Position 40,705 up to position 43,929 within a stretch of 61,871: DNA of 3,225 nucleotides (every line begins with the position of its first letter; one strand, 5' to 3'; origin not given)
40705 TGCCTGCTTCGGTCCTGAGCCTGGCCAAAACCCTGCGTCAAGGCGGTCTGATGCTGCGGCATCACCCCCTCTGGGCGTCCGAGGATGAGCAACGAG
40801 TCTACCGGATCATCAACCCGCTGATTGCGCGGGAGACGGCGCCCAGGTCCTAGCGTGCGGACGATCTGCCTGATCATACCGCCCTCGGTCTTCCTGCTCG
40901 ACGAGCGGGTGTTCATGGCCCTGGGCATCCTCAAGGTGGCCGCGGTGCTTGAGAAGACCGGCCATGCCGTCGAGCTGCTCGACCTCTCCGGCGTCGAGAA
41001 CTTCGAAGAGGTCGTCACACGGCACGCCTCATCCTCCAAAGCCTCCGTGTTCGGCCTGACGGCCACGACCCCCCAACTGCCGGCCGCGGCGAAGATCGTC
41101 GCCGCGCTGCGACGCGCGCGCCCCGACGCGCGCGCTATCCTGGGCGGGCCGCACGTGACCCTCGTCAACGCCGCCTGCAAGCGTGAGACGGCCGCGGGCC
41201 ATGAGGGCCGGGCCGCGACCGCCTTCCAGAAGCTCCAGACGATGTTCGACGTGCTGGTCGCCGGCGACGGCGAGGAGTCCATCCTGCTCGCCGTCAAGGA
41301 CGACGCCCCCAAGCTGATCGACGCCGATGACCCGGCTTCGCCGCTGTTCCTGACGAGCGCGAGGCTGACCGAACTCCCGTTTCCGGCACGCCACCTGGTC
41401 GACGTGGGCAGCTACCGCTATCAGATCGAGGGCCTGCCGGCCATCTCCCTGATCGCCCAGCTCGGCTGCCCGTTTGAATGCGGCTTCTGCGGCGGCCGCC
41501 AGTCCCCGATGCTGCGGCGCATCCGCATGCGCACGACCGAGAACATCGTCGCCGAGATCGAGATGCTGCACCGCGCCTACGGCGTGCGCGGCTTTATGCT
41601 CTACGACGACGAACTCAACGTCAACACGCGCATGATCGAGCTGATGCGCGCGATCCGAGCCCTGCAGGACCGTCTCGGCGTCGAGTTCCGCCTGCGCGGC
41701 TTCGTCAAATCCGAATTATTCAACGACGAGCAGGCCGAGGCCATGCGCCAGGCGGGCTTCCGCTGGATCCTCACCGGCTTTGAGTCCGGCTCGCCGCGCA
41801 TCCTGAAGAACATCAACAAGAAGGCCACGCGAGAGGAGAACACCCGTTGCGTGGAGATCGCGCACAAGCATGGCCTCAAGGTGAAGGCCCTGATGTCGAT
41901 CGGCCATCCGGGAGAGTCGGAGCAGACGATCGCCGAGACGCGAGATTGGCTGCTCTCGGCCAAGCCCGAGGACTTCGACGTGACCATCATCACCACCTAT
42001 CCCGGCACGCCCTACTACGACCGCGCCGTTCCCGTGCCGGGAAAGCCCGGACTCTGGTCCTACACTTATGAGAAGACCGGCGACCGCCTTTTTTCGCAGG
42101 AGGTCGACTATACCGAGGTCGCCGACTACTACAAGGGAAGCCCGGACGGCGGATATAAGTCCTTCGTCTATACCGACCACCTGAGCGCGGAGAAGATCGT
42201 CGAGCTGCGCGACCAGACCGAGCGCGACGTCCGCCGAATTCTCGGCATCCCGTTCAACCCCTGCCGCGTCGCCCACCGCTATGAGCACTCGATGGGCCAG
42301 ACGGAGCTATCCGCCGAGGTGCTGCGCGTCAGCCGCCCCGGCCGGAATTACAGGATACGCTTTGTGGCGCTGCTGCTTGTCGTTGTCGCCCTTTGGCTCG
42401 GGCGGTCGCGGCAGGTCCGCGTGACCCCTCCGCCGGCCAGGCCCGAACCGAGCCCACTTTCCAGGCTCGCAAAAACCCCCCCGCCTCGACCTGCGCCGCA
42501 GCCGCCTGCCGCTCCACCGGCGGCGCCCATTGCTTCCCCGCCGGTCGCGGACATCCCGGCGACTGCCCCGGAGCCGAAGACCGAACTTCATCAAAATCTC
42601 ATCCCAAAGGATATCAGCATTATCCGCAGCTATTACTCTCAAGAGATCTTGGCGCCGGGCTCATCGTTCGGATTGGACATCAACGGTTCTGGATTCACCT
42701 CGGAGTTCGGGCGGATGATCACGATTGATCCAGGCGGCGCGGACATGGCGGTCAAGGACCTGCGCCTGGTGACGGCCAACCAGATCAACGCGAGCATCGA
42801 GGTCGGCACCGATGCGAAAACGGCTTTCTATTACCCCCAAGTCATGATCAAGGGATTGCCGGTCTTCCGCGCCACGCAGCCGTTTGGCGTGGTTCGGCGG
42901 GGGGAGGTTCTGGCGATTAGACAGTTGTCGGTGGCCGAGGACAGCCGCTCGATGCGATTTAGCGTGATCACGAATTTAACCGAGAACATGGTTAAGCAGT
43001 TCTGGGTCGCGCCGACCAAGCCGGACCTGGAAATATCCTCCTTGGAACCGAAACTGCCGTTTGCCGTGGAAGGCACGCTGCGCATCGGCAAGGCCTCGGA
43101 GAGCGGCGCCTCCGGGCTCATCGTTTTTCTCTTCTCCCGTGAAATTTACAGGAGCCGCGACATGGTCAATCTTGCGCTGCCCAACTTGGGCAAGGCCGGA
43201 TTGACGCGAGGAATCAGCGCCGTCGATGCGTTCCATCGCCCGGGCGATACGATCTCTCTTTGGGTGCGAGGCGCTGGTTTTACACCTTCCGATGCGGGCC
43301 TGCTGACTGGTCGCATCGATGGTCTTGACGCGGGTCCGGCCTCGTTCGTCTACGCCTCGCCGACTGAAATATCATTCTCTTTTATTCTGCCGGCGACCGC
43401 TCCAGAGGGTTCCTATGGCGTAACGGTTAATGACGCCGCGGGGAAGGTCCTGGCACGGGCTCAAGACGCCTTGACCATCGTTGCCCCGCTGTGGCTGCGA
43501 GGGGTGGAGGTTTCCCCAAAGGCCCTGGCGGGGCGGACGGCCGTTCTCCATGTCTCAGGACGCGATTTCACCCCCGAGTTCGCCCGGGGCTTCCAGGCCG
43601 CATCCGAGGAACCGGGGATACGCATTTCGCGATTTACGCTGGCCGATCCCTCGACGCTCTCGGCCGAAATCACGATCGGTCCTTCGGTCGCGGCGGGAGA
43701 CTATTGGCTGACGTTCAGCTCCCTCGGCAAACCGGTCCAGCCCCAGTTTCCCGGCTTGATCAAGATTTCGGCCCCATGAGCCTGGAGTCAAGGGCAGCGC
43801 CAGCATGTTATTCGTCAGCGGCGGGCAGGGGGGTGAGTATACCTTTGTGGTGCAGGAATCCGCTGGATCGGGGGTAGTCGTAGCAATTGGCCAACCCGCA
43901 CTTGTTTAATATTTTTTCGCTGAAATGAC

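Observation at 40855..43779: B12-type radical SAM enzyme tethered by a TM helix and Pro-rich linker to an extracytoplasmic Ig-like repeat array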

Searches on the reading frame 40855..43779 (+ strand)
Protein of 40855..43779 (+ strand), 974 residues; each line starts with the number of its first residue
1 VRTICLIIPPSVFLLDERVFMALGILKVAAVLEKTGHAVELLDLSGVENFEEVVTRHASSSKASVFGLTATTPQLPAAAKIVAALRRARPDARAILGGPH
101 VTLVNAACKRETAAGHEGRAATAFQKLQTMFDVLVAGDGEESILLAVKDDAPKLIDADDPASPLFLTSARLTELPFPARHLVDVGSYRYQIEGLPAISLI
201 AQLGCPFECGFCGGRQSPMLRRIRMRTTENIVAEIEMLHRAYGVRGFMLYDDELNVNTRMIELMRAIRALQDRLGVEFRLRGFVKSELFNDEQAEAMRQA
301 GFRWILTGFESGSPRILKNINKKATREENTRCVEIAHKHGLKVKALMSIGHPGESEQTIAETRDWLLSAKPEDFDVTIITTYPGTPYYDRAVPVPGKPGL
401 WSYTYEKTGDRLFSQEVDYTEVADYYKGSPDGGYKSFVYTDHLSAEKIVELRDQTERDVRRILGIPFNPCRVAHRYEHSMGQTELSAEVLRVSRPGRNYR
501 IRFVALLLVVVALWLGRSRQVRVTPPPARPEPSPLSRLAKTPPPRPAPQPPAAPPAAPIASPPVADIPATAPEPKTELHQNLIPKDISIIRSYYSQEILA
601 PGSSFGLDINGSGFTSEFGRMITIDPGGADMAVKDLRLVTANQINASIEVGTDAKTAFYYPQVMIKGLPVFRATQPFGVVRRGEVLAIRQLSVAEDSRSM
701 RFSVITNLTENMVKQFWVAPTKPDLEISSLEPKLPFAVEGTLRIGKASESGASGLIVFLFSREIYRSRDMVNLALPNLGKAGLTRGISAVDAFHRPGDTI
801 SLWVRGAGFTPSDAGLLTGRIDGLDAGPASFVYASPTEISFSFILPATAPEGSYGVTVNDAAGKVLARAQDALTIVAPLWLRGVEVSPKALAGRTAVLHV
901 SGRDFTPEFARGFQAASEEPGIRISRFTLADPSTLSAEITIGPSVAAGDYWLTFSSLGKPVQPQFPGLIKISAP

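Call 4: search_protein_families(library=pfam, proteins=[window:40855-43779:+], max_evalue=0.01)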
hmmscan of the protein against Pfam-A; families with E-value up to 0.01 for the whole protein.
window:40855-43779:+ (974 aa): 2 families
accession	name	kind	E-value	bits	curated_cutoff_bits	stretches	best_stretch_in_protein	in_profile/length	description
PF04055.27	Radical_SAM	-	6.1e-28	98.5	29.5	1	202-366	4-166/166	Radical SAM superfamily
PF02310.24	B12-binding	-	2.1e-14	53.8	32.1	1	22-125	14-118/121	B12 binding domain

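Call 5: search_protein_families(library=ncbifam, proteins=[window:40855-43779:+], max_evalue=0.01)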
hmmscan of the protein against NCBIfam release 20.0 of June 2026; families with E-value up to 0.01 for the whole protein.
window:40855-43779:+ (974 aa): 25 families
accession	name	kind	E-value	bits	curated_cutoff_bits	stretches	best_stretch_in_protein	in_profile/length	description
TIGR04479.1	bcpD_PhpK_rSAM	subfamily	5.7e-32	110.7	600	1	20-389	70-429/504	PhpK family radical SAM P-methyltransferase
TIGR03471.1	HpnJ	equivalog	1.3e-30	106.7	577.6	1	69-391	75-387/472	hopanoid biosynthesis associated radical SAM protein HpnJ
TIGR02026.1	BchE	equivalog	1.3e-28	100.2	481.35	1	180-390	178-386/497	magnesium-protoporphyrin IX monomethyl ester anaerobic oxidative cyclase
NF050148.1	rSAM_ApyD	equivalog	6.7e-27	94.1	750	2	192-389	195-391/645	RiPP biosynthesis radical SAM protein ApyD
TIGR04014.1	B12_SAM_MJ_0865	equivalog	1.1e-23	83.7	360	1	203-397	167-364/434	methyl-coenzyme M reductase glutamine C-methyltransferase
TIGR04385.1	B12_rSAM_cofa1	equivalog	6e-20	71.9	450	1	5-364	3-359/438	B12 lower ligand biosynthesis radical SAM protein BzaD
NF033070.1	rSAM_AprD4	equivalog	1.5e-19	70.3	500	1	170-389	169-388/456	AprD4 family radical SAM diol-dehydratase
TIGR04367.1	HpnR_B12_rSAM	equivalog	1.7e-19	69.8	650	1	7-388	5-370/490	hopanoid C-3 methylase HpnR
TIGR04072.2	rSAM_ladder_B12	equivalog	2.4e-17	62.7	360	1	23-387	19-368/443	lipid biosynthesis B12-binding/radical SAM protein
TIGR03975.1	rSAM_ocin_1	subfamily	1.8e-16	59.8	281.85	1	208-366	277-427/606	RiPP maturation radical SAM C-methyltransferase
TIGR04013.1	B12_SAM_MJ_1487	hypoth_equivalog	8.9e-15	54.4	251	1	53-387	34-353/382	TIGR04013 family B12-binding domain/radical SAM domain-containing protein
NF038361.1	rSAM_Sden_1168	equivalog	1e-14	54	575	1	161-392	240-474/560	Sden_1168 family B12-binding radical SAM P-methyltransferase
TIGR00089.1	TIGR00089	subfamily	4.4e-09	35.6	251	1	202-395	146-344/429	MiaB/RimO family radical SAM methylthiotransferase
TIGR04295.1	B12_rSAM_oligo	hypoth_equivalog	3.8e-08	32.4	400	1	25-396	28-389/422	TIGR04295 family B12-binding domain-containing radical SAM protein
TIGR04428.1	B12_rSAM_trp_MT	equivalog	3.9e-07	28.8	500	1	189-367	211-396/558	tryptophan 2-C-methyltransferase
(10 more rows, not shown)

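Call 6: find_homologous_proteins(query=window:40855-43776:+, max_evalue=0.00001)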
Query window:40855-43776:+ (974 aa): 340 proteins with E <= 0.00001 among 8000 candidates; the best 120 are listed.
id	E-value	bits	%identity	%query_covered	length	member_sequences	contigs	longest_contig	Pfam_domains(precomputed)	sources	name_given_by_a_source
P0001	0.0e+0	1964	100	89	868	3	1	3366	PF04055.28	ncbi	ncbi:MAG: radical SAM protein, partial [Elusimicrobiota bacterium]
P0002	1.2e-226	773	68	51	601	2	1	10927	PF04055.28,PF02310.25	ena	-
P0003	1.4e-223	763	69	50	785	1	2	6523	PF00483.30,PF04055.28,PF02310.25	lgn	-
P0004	1.6e-222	759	68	51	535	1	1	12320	PF04055.28,PF02310.25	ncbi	-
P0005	1.5e-221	756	68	51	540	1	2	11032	PF04055.28,PF02310.25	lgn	-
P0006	1.5e-221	756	69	50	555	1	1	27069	PF04055.28,PF02310.25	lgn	-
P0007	5.4e-217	741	66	51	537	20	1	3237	PF04055.28,PF02310.25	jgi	jgi:radical SAM superfamily enzyme YgiQ (UPF0313 family)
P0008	1.1e-216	740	68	50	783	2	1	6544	PF00483.30,PF04055.28,PF12804.14,PF02310.25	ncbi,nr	ncbi:MAG: radical SAM protein [Acidobacteria bacterium]|nr:radical SAM protein [Acidobacteriota bact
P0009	8.3e-216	737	68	49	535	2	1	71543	PF04055.28,PF02310.25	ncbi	-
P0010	2.4e-215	736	66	51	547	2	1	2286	PF04055.28,PF02310.25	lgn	-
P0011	4.7e-214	731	67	49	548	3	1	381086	PF04055.28,PF02310.25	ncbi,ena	-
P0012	8.3e-214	731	66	50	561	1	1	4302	PF04055.28,PF02310.25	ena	-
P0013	1.1e-213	730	64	52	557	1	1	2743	PF04055.28,PF02310.25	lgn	-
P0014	1.6e-213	730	66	51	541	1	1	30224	PF04055.28,PF02310.25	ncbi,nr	ncbi:MAG: B12-binding domain-containing radical SAM protein [Acidobacteria bacterium]|nr:B12-binding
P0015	8.3e-213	727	65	51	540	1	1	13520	PF04055.28,PF02310.25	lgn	-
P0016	1.1e-212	727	66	49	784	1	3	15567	PF00483.30,PF04055.28,PF02310.25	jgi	jgi:anaerobic magnesium-protoporphyrin IX monomethyl ester cyclase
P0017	8.1e-212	724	66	51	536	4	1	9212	PF04055.28,PF02310.25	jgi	-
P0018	3.6e-211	722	64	51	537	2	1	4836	PF04055.28,PF02310.25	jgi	jgi:radical SAM superfamily enzyme YgiQ (UPF0313 family)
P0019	2.7e-210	719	65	51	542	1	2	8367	PF04055.28,PF02310.25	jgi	jgi:anaerobic magnesium-protoporphyrin IX monomethyl ester cyclase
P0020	1.1e-209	717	67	49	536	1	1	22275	PF04055.28,PF02310.25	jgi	jgi:anaerobic magnesium-protoporphyrin IX monomethyl ester cyclase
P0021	6.7e-209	714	63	51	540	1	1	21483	PF04055.28,PF02310.25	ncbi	ncbi:MAG: radical SAM protein [Planctomycetota bacterium]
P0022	1.4e-208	713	63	50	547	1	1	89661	PF04055.28,PF02310.25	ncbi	ncbi:MAG: radical SAM protein [Planctomycetota bacterium]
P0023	3.0e-208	712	66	30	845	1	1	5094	PF04055.28,PF14623.12,PF02310.25,PF14890.12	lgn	-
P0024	4.2e-207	708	64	51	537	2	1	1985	PF04055.28,PF02310.25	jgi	-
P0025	1.2e-206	707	66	49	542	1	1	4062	PF04055.28,PF02310.25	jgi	jgi:anaerobic magnesium-protoporphyrin IX monomethyl ester cyclase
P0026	1.6e-206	706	65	31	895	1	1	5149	PF04055.28,PF02310.25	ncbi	-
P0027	3.1e-205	702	65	49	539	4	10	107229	PF04055.28,PF02310.25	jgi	jgi:anaerobic magnesium-protoporphyrin IX monomethyl ester cyclase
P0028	3.7e-205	702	57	37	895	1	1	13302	PF04055.28,PF02310.25,PF14890.12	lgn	-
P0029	8.1e-205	701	68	30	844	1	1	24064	PF07591.16,PF04055.28,PF01079.26,PF02310.25,PF14890.12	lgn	-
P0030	2.1e-204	699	67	29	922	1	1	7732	PF04055.28,PF14528.12,PF02310.25,PF14890.12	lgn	-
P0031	2.3e-204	699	65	51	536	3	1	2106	PF04055.28,PF02310.25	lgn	-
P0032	2.9e-204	699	64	51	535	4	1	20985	PF04055.28,PF02310.25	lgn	-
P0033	7.2e-204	698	64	50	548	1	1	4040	PF04055.28,PF02310.25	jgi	jgi:radical SAM superfamily enzyme YgiQ (UPF0313 family)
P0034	1.1e-203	697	64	32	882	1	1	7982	PF07591.16,PF04055.28,PF02310.25,PF14890.12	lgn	-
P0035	1.5e-203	697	65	31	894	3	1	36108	PF04055.28,PF02310.25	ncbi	-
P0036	1.9e-203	696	64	49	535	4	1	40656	PF04055.28,PF02310.25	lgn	-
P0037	3.7e-203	695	63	51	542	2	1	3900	PF04055.28,PF02310.25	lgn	-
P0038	1.6e-202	693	58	37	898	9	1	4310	PF04055.28,PF02310.25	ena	-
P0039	3.5e-202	692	62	51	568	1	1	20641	PF04055.28,PF02310.25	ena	-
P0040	6.8e-202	691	65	49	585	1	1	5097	PF04055.28,PF02310.25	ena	-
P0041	9.7e-202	691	66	48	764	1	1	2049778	PF00483.30,PF04055.28,PF02310.25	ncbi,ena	-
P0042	1.9e-201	690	62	51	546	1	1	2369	PF04055.28,PF02310.25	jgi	jgi:anaerobic magnesium-protoporphyrin IX monomethyl ester cyclase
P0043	2.0e-201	690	63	49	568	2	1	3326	PF04055.28,PF02310.25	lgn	-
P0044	3.9e-201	689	65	29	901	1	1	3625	PF04055.28,PF14528.12,PF02310.25,PF14890.12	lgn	-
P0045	1.4e-200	687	64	31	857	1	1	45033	PF07591.16,PF04055.28,PF01079.26,PF02310.25,PF14890.12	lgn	-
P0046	1.1e-199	684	62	50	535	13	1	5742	PF04055.28,PF02310.25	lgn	-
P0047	1.2e-199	684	63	50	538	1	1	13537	PF04055.28,PF02310.25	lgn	-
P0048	2.6e-199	683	63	50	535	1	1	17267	PF04055.28,PF02310.25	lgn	-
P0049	3.6e-199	682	63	49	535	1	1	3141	PF04055.28,PF02310.25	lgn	-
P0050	6.0e-199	681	63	51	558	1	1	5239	PF04055.28,PF02310.25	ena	-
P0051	1.9e-198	680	63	49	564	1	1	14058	PF04055.28,PF02310.25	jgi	jgi:radical SAM superfamily enzyme YgiQ (UPF0313 family)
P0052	4.5e-198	678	66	29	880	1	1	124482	PF04055.28,PF02310.25,PF14890.12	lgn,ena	-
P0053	6.4e-198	678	66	29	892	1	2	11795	PF04055.28,PF14528.12,PF02310.25,PF14890.12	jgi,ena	jgi:radical SAM superfamily enzyme YgiQ (UPF0313 family)/intein/homing endonuclease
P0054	1.1e-197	677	60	51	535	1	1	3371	PF04055.28,PF02310.25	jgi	-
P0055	1.9e-197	676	65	30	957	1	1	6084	PF04055.28,PF14528.12,PF02310.25,PF14890.12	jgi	jgi:radical SAM superfamily enzyme YgiQ (UPF0313 family)/intein/homing endonuclease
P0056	2.7e-197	676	62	49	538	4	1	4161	PF04055.28,PF02310.25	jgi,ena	-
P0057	3.8e-197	675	64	29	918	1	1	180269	PF04055.28,PF14528.12,PF02310.25,PF14890.12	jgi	jgi:radical SAM superfamily enzyme YgiQ (UPF0313 family)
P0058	1.4e-196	674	62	49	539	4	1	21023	PF04055.28,PF02310.25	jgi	-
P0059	2.1e-196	673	56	35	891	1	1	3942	PF07591.16,PF04055.28,PF02310.25,PF14890.12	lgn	-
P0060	2.1e-196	673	66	26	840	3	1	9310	PF04055.28,PF02310.25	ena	-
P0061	1.2e-195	670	60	51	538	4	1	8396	PF04055.28,PF02310.25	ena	-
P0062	1.8e-195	670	63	49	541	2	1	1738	PF04055.28,PF02310.25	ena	-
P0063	1.8e-194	667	62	51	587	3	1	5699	PF04055.28,PF02310.25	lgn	-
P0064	2.4e-194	666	61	50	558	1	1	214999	PF04055.28,PF02310.25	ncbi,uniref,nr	ncbi:radical SAM superfamily enzyme YgiQ (UPF0313 family) [Azospirillum fermentarium]|uniref:B12-bin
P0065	2.5e-194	666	62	49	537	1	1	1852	PF04055.28,PF02310.25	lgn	-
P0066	2.9e-194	666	60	30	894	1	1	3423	PF04055.28,PF14528.12,PF02310.25,PF14890.12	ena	-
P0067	4.1e-194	665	62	49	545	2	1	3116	PF04055.28,PF02310.25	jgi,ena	-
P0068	6.1e-194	665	62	49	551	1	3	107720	PF04055.28,PF02310.25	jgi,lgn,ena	-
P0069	1.2e-193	664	66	30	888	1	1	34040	PF04055.28,PF14528.12,PF02310.25,PF14890.12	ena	-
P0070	2.3e-193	663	60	51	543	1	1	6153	PF04055.28,PF02310.25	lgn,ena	-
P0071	2.6e-193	663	61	49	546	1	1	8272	PF04055.28,PF02310.25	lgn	-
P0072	3.0e-193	663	64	29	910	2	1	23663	PF04055.28,PF14528.12,PF02310.25,PF14890.12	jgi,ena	-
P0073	4.2e-193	662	62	49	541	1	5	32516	PF04055.28,PF02310.25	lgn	-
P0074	5.3e-193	662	62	49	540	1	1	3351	PF04055.28,PF02310.25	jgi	jgi:radical SAM superfamily enzyme YgiQ (UPF0313 family)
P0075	6.9e-193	661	62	31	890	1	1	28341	PF07591.16,PF04055.28,PF14623.12,PF02310.25,PF14890.12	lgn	-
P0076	1.1e-192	661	60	49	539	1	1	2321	PF04055.28,PF02310.25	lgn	-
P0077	3.6e-192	659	61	49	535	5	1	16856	PF04055.28,PF02310.25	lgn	-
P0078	8.8e-192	658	62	49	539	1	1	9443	PF04055.28,PF02310.25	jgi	jgi:anaerobic magnesium-protoporphyrin IX monomethyl ester cyclase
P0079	1.3e-191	657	67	25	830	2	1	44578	PF04055.28,PF02310.25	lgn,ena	-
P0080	1.6e-191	657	60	51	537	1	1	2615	PF04055.28,PF02310.25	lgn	-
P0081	2.6e-191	656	63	49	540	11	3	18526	PF04055.28,PF02310.25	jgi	jgi:anaerobic magnesium-protoporphyrin IX monomethyl ester cyclase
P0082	3.8e-191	656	61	49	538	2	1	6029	PF04055.28,PF02310.25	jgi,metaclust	metaclust:\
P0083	6.8e-191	655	62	51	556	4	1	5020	PF04055.28,PF02310.25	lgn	-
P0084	7.1e-191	655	63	31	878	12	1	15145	PF04055.28,PF02310.25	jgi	jgi:radical SAM superfamily enzyme YgiQ (UPF0313 family)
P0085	1.1e-190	654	60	51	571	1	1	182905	PF04055.28,PF02310.25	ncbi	-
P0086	1.6e-190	653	64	48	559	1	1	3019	PF04055.28,PF02310.25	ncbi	-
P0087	2.1e-190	653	62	50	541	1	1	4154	PF04055.28,PF02310.25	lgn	-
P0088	2.4e-190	653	62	49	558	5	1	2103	PF04055.28,PF02310.25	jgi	jgi:radical SAM superfamily enzyme YgiQ (UPF0313 family)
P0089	2.5e-190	653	62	49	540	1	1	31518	PF04055.28,PF02310.25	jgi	jgi:anaerobic magnesium-protoporphyrin IX monomethyl ester cyclase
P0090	2.8e-190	653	57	34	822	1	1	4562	PF04055.28,PF02310.25,PF14890.12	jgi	-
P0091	5.3e-190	652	61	49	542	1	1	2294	PF04055.28,PF02310.25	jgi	jgi:radical SAM superfamily enzyme YgiQ (UPF0313 family)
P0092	5.6e-190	652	61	49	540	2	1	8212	PF04055.28,PF02310.25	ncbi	-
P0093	6.9e-190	651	61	49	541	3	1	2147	PF04055.28,PF02310.25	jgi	jgi:radical SAM superfamily enzyme YgiQ (UPF0313 family)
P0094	7.8e-190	651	61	49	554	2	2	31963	PF04055.28,PF02310.25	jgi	jgi:anaerobic magnesium-protoporphyrin IX monomethyl ester cyclase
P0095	9.6e-190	651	61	51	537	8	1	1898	PF04055.28,PF02310.25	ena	-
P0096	1.3e-189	650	61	49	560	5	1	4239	PF04055.28,PF02310.25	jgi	jgi:anaerobic magnesium-protoporphyrin IX monomethyl ester cyclase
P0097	1.8e-189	650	61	50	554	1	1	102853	PF04055.28,PF02310.25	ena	-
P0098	2.3e-189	650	60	49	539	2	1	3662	PF04055.28,PF02310.25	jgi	-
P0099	3.2e-189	649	61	49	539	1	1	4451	PF04055.28,PF02310.25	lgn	-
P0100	4.5e-189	649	60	50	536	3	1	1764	PF04055.28,PF02310.25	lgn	-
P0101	7.7e-189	648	67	25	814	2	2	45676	PF04055.28,PF02310.25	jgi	jgi:radical SAM superfamily enzyme YgiQ (UPF0313 family)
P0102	8.0e-189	648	62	49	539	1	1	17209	PF04055.28,PF02310.25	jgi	jgi:anaerobic magnesium-protoporphyrin IX monomethyl ester cyclase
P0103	9.5e-189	648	61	49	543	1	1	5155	PF04055.28,PF02310.25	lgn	-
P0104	9.6e-189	648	60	51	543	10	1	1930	PF04055.28,PF02310.25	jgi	jgi:radical SAM superfamily enzyme YgiQ (UPF0313 family)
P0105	1.0e-188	648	61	49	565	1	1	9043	PF04055.28,PF02310.25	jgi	jgi:radical SAM superfamily enzyme YgiQ (UPF0313 family)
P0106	1.1e-188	647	61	49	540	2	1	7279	PF04055.28,PF02310.25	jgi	jgi:radical SAM superfamily enzyme YgiQ (UPF0313 family)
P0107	1.4e-188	647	61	49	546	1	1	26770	PF04055.28,PF02310.25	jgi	jgi:radical SAM superfamily enzyme YgiQ (UPF0313 family)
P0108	2.1e-188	646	61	49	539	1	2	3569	PF04055.28,PF02310.25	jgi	jgi:anaerobic magnesium-protoporphyrin IX monomethyl ester cyclase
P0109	2.6e-188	646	62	49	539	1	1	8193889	PF04055.28,PF02310.25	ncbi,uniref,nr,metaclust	ncbi:B12-binding domain-containing radical SAM protein [Rhodoplanes sp. Z2-YC6860]|uniref:B12-bindin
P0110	3.1e-188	646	61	49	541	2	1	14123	PF04055.28,PF02310.25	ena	-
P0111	3.5e-188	646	61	49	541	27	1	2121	PF04055.28,PF02310.25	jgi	jgi:radical SAM superfamily enzyme YgiQ (UPF0313 family)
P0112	3.5e-188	646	60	49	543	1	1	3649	PF04055.28,PF02310.25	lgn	-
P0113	3.7e-188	646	61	49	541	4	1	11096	PF04055.28,PF02310.25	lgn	-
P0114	3.8e-188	646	61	49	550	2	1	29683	PF04055.28,PF02310.25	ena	-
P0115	4.3e-188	645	61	49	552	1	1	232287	PF04055.28,PF02310.25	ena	-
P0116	4.3e-188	645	59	51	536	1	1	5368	PF04055.28,PF02310.25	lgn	-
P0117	4.4e-188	645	59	49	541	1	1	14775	PF04055.28,PF02310.25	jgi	jgi:radical SAM superfamily enzyme YgiQ (UPF0313 family)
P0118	5.7e-188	645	61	49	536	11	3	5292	PF04055.28,PF02310.25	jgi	jgi:anaerobic magnesium-protoporphyrin IX monomethyl ester cyclase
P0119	7.1e-188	645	66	29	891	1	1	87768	PF04055.28,PF14528.12,PF02310.25,PF14890.12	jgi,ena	jgi:radical SAM superfamily enzyme YgiQ (UPF0313 family)/intein/homing endonuclease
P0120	7.7e-188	645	61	49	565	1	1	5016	PF04055.28,PF02310.25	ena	-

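Call 10: list_cluster_members(proteins=[P0001])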
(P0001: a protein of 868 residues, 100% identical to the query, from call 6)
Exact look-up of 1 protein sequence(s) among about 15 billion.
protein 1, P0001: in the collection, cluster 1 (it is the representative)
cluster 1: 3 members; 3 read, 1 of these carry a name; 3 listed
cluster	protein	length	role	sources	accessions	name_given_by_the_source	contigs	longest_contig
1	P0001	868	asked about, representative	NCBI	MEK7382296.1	MAG: radical SAM protein, partial [Elusimicrobiota bacterium]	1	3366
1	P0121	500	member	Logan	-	-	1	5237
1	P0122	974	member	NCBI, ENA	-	-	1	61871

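Call 12: find_encoding_contigs(protein=P0001, flank=5000)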
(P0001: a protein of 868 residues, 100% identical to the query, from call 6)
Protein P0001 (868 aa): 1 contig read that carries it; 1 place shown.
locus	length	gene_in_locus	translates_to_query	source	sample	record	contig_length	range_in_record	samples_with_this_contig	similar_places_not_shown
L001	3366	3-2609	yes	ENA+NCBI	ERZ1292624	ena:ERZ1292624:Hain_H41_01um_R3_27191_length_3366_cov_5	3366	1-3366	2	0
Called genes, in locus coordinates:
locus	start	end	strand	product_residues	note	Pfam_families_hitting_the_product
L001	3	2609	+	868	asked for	PF04055:Radical_SAM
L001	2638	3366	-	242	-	?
